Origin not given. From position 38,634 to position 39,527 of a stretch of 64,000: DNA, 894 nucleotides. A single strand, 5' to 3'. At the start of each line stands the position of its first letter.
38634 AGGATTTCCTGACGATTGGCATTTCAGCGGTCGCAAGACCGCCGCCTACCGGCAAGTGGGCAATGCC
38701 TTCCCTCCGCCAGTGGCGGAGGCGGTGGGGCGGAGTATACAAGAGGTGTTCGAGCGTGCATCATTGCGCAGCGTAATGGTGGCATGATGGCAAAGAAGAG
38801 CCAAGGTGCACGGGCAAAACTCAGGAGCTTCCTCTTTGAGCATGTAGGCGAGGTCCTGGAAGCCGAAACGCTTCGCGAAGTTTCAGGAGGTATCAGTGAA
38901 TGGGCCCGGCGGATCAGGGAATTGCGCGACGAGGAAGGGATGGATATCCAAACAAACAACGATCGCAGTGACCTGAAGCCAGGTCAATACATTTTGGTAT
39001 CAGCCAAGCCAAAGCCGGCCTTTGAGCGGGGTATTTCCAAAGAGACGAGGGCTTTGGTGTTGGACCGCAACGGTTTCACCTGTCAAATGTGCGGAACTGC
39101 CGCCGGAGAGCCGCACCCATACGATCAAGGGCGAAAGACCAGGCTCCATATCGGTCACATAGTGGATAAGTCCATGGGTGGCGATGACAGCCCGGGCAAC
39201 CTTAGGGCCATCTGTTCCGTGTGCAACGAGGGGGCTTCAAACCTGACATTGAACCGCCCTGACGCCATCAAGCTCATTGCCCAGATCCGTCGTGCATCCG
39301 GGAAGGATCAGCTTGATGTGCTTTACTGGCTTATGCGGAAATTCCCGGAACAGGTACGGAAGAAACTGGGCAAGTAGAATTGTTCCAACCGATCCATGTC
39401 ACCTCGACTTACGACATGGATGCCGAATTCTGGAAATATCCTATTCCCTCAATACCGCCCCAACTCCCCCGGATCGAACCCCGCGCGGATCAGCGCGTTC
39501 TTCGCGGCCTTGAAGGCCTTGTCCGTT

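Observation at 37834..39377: Horizontally acquired Type II restriction-modification pair: Dcm-family C5-MTase translationally coupled to an HNH nuclease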

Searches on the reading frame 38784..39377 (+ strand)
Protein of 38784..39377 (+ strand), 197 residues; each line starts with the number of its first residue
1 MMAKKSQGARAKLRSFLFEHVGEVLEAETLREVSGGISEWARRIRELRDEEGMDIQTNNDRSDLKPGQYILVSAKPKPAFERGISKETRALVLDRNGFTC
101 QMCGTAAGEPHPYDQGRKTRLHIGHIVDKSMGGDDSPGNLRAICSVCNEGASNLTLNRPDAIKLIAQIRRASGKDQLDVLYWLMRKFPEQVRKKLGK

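Call 4: search_protein_families(library=pfam, proteins=[window:38784-39377:+], max_evalue=0.01)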
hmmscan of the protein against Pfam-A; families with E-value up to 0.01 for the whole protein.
window:38784-39377:+ (197 aa): 2 families
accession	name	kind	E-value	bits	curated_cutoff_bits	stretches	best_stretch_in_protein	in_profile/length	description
PF01844.29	HNH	-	2.2e-07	31.3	21.4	1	100-151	1-44/47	HNH endonuclease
PF14279.12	HNH_5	-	9.7e-06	25.9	27.5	1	118-150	10-42/56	HNH endonuclease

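Call 5: search_protein_families(library=ncbifam, proteins=[window:38784-39377:+], max_evalue=0.01)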
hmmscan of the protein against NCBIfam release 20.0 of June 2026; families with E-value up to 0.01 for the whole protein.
window:38784-39377:+ (197 aa): 1 family
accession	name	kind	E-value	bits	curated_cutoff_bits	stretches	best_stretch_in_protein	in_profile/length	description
NF040563.1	guided_IscB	equivalog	1e-10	41.2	175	1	86-175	181-263/314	RNA-guided endonuclease IscB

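Call 6: search_protein_families(library=padloc, proteins=[window:38784-39377:+], max_evalue=0.01)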
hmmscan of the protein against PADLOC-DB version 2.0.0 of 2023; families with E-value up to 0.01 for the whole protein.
window:38784-39377:+ (197 aa): 4 families
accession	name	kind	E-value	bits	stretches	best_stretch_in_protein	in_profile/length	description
PDLC03478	REase_II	-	1.8e-07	29.1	1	33-148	43-155/219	Type II restriction enzyme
PDLC03503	REase_II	-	6e-07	27.4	1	37-183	54-210/218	Type II restriction enzyme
PDLC02859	DpdF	-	0.0032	14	1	91-149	1-50/545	DpdF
PDLC03662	mREase_IV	-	0.0037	13.8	1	87-149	471-532/560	Type IV methyl-directed restriction enzyme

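Call 7: search_solved_structures(query=window:38784-39377:+, max_evalue=1, show_alignments=3)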
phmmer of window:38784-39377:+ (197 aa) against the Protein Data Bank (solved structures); distinct sequences matched with E-value up to 1: 4.
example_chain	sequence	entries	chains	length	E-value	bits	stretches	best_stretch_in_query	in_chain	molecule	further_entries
5zmm_A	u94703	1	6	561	0.076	16.1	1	87-149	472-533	Uncharacterized protein McrA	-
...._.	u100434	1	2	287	0.11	15.5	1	89-150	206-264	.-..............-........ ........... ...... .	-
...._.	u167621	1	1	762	0.52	13.4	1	120-152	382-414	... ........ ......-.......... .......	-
9k2z_A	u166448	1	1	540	0.96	12.5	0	100-151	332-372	HfmIscB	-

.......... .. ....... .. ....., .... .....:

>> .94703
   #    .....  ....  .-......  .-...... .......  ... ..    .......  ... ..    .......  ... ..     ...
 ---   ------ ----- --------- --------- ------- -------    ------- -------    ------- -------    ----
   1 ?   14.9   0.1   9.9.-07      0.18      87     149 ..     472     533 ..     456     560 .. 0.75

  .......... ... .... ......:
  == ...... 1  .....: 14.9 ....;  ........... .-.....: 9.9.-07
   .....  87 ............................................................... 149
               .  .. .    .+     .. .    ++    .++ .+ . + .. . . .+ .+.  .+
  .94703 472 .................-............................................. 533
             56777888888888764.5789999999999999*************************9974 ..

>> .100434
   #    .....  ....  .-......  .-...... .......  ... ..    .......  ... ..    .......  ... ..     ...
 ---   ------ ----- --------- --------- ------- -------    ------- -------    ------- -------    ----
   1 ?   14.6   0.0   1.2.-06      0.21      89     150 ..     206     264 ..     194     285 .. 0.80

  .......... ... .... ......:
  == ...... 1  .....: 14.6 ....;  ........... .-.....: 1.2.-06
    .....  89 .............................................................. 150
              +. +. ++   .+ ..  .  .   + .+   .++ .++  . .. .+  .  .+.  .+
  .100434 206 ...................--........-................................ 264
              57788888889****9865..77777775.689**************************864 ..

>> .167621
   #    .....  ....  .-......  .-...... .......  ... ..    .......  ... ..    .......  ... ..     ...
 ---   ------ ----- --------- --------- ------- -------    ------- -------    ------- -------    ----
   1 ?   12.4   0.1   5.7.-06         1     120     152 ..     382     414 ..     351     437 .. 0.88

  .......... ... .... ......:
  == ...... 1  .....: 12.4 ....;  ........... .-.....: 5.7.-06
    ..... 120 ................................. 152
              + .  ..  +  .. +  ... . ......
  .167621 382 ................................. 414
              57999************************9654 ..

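Call 9: find_homologous_proteins(query=window:38784-39377:+)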
Query window:38784-39377:+ (197 aa): 7518 proteins with E <= 0.001 among 7721 candidates; the best 120 are listed.
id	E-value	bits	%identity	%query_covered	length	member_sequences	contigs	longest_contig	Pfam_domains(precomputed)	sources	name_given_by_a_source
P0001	1.7e-127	441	100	100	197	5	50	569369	PF01844.30,PF14279.13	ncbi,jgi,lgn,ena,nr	ncbi:MAG: HNH endonuclease [Flavobacteriales bacterium]|nr:HNH endonuclease [Flavobacteriales bacter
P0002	2.6e-110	385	87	98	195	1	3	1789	PF01844.30,PF14279.13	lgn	-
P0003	2.8e-110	385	87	98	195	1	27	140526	PF01844.30,PF14279.13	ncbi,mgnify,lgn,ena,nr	ncbi:MAG TPA: HNH endonuclease signature motif containing protein [Flavobacteriales bacterium]|mgnif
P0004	1.9e-109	382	87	98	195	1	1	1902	PF01844.30,PF14279.13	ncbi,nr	ncbi:MAG TPA: HNH endonuclease signature motif containing protein [Flavobacteriales bacterium]|nr:HN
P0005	2.6e-108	378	85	99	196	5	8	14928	PF01844.30,PF14279.13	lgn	-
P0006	1.2e-104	366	82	98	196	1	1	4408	PF01844.30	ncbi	-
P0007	2.9e-103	362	80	97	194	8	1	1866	PF01844.30,PF14279.13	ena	-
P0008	3.7e-103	361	82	97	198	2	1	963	PF01844.30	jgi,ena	-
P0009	4.8e-103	361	82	96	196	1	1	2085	PF01844.30,PF14279.13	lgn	-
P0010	1.3e-102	360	79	97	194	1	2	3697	PF01844.30,PF14279.13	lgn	-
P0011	1.4e-102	359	82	95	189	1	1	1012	PF01844.30,PF14279.13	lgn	-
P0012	3.3e-102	358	81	95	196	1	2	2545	PF01844.30,PF14279.13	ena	-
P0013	5.2e-102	358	83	94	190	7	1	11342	PF01844.30,PF14279.13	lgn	-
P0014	6.3e-102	357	81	96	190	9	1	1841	PF01844.30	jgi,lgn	-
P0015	7.3e-102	357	80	98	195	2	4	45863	PF01844.30,PF14279.13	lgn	-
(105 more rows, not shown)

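Call 10: find_related_loci(query=window:38784-39377:+, collection=genome_contigs, flank=6000)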
Query window:38784-39377:+ (197 aa) in genome_contigs; peptide patterns used: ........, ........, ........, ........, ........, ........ (x = any residue, [..] = any of these).
599 stretches matched a pattern (row limit reached: there are more); 539 encode a relative of the query (tblastn E <= 1e-3); the best 80 are kept; 80 distinct loci.
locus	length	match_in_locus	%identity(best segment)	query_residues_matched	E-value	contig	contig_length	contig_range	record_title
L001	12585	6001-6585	87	1-195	2e-116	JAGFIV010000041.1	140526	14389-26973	MAG: Flavobacteriales bacterium isolate mag.6 k127_4373476, whole genome shotgun sequence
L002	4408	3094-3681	81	1-194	7e-111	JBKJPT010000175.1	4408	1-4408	MAG: Flavobacteriales bacterium isolate ant_bin.469 k117_3371905, whole genome shotgun sequence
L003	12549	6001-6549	86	6-188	2e-109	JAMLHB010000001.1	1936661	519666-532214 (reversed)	MAG: Flavobacteriales bacterium isolate ACE_NR_BACT18 ACE_NR_BACT18_1, whole genome shotgun sequence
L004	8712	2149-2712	81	5-192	2e-108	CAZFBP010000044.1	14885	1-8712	MAG TPA_asm: uncultured Chryseobacterium sp. isolate binchicken_co16_2 genome assembly, contig: NODE_6766_length_14885_c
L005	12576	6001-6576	75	3-195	3e-100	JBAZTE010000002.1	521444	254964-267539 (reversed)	MAG: Bacteroidales bacterium isolate SO_2017_GW1_194 NODE_103_length_521444_cov_2.719838_OW334_2017, whole genome shotgu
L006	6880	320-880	78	4-190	1e-100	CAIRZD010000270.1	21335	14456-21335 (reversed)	MAG: uncultured Bacteroidetes bacterium isolate AM_bin-2607 genome assembly, contig: bin-2607:270/508, whole genome shot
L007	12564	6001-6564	76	5-193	6e-100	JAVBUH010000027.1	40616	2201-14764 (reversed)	MAG: Tannerellaceae bacterium isolate EPI_MAG_00273 c_000002382362, whole genome shotgun sequence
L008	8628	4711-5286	76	3-195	2e-99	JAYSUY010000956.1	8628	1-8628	MAG: Saprospiraceae bacterium isolate GFS_12690 GFS_12690_955, whole genome shotgun sequence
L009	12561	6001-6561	77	5-192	2e-99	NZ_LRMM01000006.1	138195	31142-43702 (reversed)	Rufibacter ruber strain CCM 8646 contig_6, whole genome shotgun sequence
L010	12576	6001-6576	76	3-195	3e-99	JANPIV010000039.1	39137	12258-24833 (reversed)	MAG: Saprospirales bacterium isolate VAR_61_metabat_508 VAR_61_k141_4177730, whole genome shotgun sequence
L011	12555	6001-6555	78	5-190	4e-99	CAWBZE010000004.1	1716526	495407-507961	MAG: uncultured Cytophagales bacterium isolate MFD03250.bin.1.122 genome assembly, contig: contig_2534, whole genome sho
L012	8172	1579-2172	72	2-197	5e-99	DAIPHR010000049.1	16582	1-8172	MAG TPA_asm: Cyclobacteriaceae bacterium isolate CTOTU1236 NODE_2236_length_16582_cov_7.961275, whole genome shotgun seq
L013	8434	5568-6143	76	1-190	1e-98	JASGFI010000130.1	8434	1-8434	MAG: Edaphocola sp. isolate 1H202 JMF-2111-06-0001.hyb.bin.202_129, whole genome shotgun sequence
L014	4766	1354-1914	77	3-190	5e-99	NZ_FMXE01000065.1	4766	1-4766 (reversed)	Algoriphagus alkaliphilus strain DSM 22703, whole genome shotgun sequence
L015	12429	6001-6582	74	3-197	1e-98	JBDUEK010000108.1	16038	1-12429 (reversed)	MAG: Ferruginibacter sp. isolate cluster4_bin.93 NODE_7637_length_16038_cov_16.166740, whole genome shotgun sequence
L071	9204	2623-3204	69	2-195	3e-93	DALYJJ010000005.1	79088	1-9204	MAG TPA_asm: Bryobacteraceae bacterium isolate CTOTU46614 NODE_6_length_79088_cov_6.567016, whole genome shotgun sequenc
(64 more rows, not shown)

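Call 11: find_encoding_contigs(protein=P0001, flank=8000, max_places=6)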
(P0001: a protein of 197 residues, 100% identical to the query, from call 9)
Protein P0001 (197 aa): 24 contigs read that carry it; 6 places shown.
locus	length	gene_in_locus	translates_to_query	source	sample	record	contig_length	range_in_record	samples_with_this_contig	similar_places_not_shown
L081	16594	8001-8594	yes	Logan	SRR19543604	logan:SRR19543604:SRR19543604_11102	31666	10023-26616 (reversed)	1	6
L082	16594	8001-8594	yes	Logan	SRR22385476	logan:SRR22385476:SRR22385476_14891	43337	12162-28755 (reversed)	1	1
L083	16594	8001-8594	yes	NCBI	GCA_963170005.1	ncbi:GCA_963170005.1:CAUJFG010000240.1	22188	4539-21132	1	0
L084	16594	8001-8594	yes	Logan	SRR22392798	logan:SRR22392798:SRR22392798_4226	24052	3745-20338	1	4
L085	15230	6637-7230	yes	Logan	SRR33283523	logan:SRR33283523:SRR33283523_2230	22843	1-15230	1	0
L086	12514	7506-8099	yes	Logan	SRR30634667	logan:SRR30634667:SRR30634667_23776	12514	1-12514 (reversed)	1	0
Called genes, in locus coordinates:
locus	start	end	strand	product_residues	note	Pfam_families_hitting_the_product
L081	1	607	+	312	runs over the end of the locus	PF12849:PBP_like_2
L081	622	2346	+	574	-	PF00515:TPR_1 (faint), PF07719:TPR_2 (faint), PF13414:TPR_11 (faint), PF13428:TPR_14 (faint), PF23914:TPR_CcmH_CycH (faint), PF25062:ARM_TT21_N (faint), PF13432:TPR_16 (weak), PF13432:TPR_16 (weak), +6 more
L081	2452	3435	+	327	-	PF01380:SIS (weak), PF10432:bact-PGI_C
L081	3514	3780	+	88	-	-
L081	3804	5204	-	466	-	PF00171:Aldedh, PF05893:LuxC (weak)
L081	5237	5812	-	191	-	-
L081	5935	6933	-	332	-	PF00535:Glycos_transf_2, PF10111:Glyco_tranf_2_2 (weak), PF13641:Glyco_tranf_2_3, PF13632:Glyco_trans_2_3 (faint)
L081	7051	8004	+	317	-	PF00145:DNA_methylase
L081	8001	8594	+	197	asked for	PF01844:HNH (weak), PF14279:HNH_5 (faint)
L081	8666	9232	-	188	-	PF01814:Hemerythrin (weak)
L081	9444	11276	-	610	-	PF01541:GIY-YIG (weak), PF27096:UvrC_M, PF22920:UvrC_RNaseH, PF08459:UvrC_RNaseH_dom, PF14520:HHH_5 (weak)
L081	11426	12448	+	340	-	PF04613:LpxD, PF25084:LbH_EIF2B, PF25087:GMPPB_C, PF14602:Hexapep_2 (faint), PF00132:Hexapep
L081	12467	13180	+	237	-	PF21948:LplA-B_cat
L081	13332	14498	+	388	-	PF00144:Beta-lactamase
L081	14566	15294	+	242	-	PF13482:RNase_H_2, PF10108:DNA_pol_B_exo2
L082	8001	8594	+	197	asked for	PF01844:HNH (weak), PF14279:HNH_5 (faint)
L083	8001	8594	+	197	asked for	PF01844:HNH (weak), PF14279:HNH_5 (faint)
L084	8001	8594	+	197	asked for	PF01844:HNH (weak), PF14279:HNH_5 (faint)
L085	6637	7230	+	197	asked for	PF01844:HNH (weak), PF14279:HNH_5 (faint)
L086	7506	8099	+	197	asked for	PF01844:HNH (weak), PF14279:HNH_5 (faint)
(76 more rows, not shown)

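Call 29: predict_structure(alignment_id=A2)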
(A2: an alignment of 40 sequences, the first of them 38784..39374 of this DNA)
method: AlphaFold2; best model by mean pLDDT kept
length: 197 residues; sequences in the alignment: 40
mean_pLDDT: 72.4   pTM: 0.44
mean pLDDT of the five models: 72.4, 70.0, 69.7, 67.4, 66.3
residues with pLDDT >= 90: 80; 70-90: 25; 50-70: 48; < 50: 44
segments of 3 or more residues with pLDDT < 50: 1-4, 83-97, 123-134, 136-140, 152-157
pLDDT, mean of each block of 10 residues (from residue 1): 62 96 97 92 89 90 94 77 43 47 60 65 43 47 57 47 68 92 94 92
secondary structure, 60 per line:
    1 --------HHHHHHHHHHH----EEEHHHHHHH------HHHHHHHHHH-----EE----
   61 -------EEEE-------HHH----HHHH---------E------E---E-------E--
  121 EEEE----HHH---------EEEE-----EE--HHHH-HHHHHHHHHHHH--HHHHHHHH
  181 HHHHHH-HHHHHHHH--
elements in order: H9-19 E24-26 H27-33 H40-49 E68-71 H86-89 E121-124 E141-144 H154-157 H159-170 H173-186 H188-195

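Call 31: search_protein_families(library=pfam, proteins=[L071:3975-4460:+, L001:6720-7139:-], max_evalue=0.01)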
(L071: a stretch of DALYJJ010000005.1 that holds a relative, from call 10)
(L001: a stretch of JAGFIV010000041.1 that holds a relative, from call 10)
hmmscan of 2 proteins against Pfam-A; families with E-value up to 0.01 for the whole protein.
L071:3975-4460:+ (161 aa): 1 family
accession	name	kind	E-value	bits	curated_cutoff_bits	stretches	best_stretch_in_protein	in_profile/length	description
PF03852.21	Vsr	-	5.6e-26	90.6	27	1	27-96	1-70/74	DNA mismatch endonuclease Vsr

L001:6720-7139:- (139 aa): 2 families
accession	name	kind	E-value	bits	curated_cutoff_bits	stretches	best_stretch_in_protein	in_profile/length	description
PF13470.12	PIN_3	-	2.4e-15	57.8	27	1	8-115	1-114/115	PIN domain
PF01850.27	PIN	-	0.01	16.9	23.6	0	10-60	2-53/120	PIN domain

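Call 32: fold_search(model_id=the predicted structure, library=pdb)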
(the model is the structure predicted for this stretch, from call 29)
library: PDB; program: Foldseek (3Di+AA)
matches with E <= 10: 939; with E <= 0.001: 0
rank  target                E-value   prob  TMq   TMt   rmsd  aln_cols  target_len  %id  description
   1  5zuz_MODEL_1_A        3.0e-02  0.97  0.26  0.43   4.4        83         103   16  Solution Structure of the DNA-Binding Domain of Rok (released 2018-10-17)
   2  5iy6_Q                5.5e-02  0.44  0.24  0.26  24.4       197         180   11  Human holo-PIC in the closed state (released 2016-05-18)
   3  4uht_A                1.9e-01  0.93  0.25  0.45   4.0        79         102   22  Crystal structure of the DNA binding domain of CpxR from E. coli (released 2016-04-13)
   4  7qfz_G                1.9e-01  0.28  0.27  0.20  15.8       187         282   12  BrxR, a WYL-domain containing transcriptional regulator (released 2022-05-18)
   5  7nvs_W                2.1e-01  0.20  0.24  0.25  20.4       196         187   15  RNA polymerase II core pre-initiation complex with closed promoter DNA in proximal position (released 2021-05-05)
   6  3cjn                  2.7e-01  0.91  0.25  0.33   3.4        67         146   13  Crystal structure of transcriptional regulator, MarR family, from Silicibacter pomeroyi (released 2008-03-25)
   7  3e6m_C                2.8e-01  0.87  0.26  0.34   3.9        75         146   20  The crystal structure of a MarR family transcriptional regulator from Silicibacter pomeroyi DSS. (released 2008-09-02)
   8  3e6m_D                3.0e-01  0.92  0.26  0.33   3.2        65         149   18  The crystal structure of a MarR family transcriptional regulator from Silicibacter pomeroyi DSS. (released 2008-09-02)
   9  1gxq                  3.2e-01  0.91  0.27  0.47   3.2        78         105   23  Crystal structure of the PhoB effector domain (released 2002-04-29)
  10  2lnb_MODEL_1_A        3.2e-01  0.90  0.25  0.55   2.5        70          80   10  Solution NMR structure of N-terminal domain (6-74) of human ZBP1 protein, Northeast Structural Genomics Consor (released 2012-01-18)
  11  3r0a_A                3.2e-01  0.89  0.26  0.40   4.3        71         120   14  Possible transcriptional regulator from Methanosarcina mazei Go1 (gi 21227196) (released 2011-03-23)
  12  7tb6                  3.2e-01  0.21  0.25  0.18  16.4       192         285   10  Structure of S. maltophilia CapW (released 2022-01-19)
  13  7el2_B                3.6e-01  0.80  0.24  0.34   3.4        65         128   18  Crystal structure of apo-HpaR from Acinetobacter baumannii (released 2022-01-19)
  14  4omz_B                4.1e-01  0.89  0.26  0.47   3.3        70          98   17  Crystal Structure of NolR from Sinorhizobium fredii (released 2014-04-16)
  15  7dvu                  4.1e-01  0.80  0.27  0.35   4.3        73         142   11  Crystal structure of heme sensor protein PefR in complex with heme and cyanide (released 2021-09-29)
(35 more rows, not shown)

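Call 33: search_dna_similar(query=window:38784-39374:+, collection=plasmids, mode=protein, max_rows=30)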
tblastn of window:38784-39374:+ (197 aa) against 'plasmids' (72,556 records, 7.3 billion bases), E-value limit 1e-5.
Records with a match: 13; places in all: 13; records where one place covers at least 80% of the query: 2.
Best place of each record, by identity: 60-80% 1; <60% 12.
By first word of the organism name: Escherichia 3; Salmonella 2; Acidithiobacillus 1; Pandoraea 1; Priestia 1; Sphingomonas 1; Rhodococcus 1; Halorussus 1; Streptomyces 1; Streptomonospora 1.
By predicted mobility (MOB-suite, as given by PLSDB): non-mobilizable 10; mobilizable 2; conjugative 1.
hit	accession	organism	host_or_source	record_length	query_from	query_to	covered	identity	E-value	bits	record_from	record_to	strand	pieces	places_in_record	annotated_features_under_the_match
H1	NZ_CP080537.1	Acidithiobacillus ferriphilus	-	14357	1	195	99%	66.7%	4e-88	289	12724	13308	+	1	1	HNH endonuclease signature motif containing protein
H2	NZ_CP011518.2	Pandoraea oxalativorans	-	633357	4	149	74%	36.1%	5e-20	94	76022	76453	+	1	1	vsr: DNA mismatch endonuclease Vsr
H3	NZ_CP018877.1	Priestia megaterium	Camellia oleifera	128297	8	181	88%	30.1%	6e-10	65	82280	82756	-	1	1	HNH endonuclease signature motif containing protein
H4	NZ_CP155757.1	Sphingomonas parapaucimobilis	Chinese cabbage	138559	4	149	74%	35.8%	1e-17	87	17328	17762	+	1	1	HNH endonuclease signature motif containing protein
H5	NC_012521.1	Rhodococcus opacus B4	-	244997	42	191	76%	32.7%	7e-14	76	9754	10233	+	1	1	HNH endonuclease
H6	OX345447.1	Salmonella enterica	Gallus gallus,Poultry farm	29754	70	157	45%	35.9%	2e-7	57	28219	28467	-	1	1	none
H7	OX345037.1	Salmonella enterica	Gallus gallus,Hen feces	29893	70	157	45%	35.9%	2e-7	57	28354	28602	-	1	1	none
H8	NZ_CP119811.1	Halorussus caseinilyticus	cell culture,coastal saline-alkali land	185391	6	104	50%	31.3%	1e-7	58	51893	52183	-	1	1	HNH endonuclease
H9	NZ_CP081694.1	Escherichia coli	-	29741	70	157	45%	34.8%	4e-7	57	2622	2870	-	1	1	HNH endonuclease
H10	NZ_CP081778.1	Escherichia coli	-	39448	70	157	45%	34.8%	4e-7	57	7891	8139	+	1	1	HNH endonuclease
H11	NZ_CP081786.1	Escherichia coli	-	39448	70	157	45%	34.8%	4e-7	57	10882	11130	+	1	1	HNH endonuclease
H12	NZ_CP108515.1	Streptomyces sp. NBC_01233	-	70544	83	173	46%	31.6%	1e-6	55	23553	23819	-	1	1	HNH endonuclease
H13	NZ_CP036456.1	Streptomonospora litoralis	whole organism,beach sand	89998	84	148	33%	42.0%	4e-7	56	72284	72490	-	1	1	HNH endonuclease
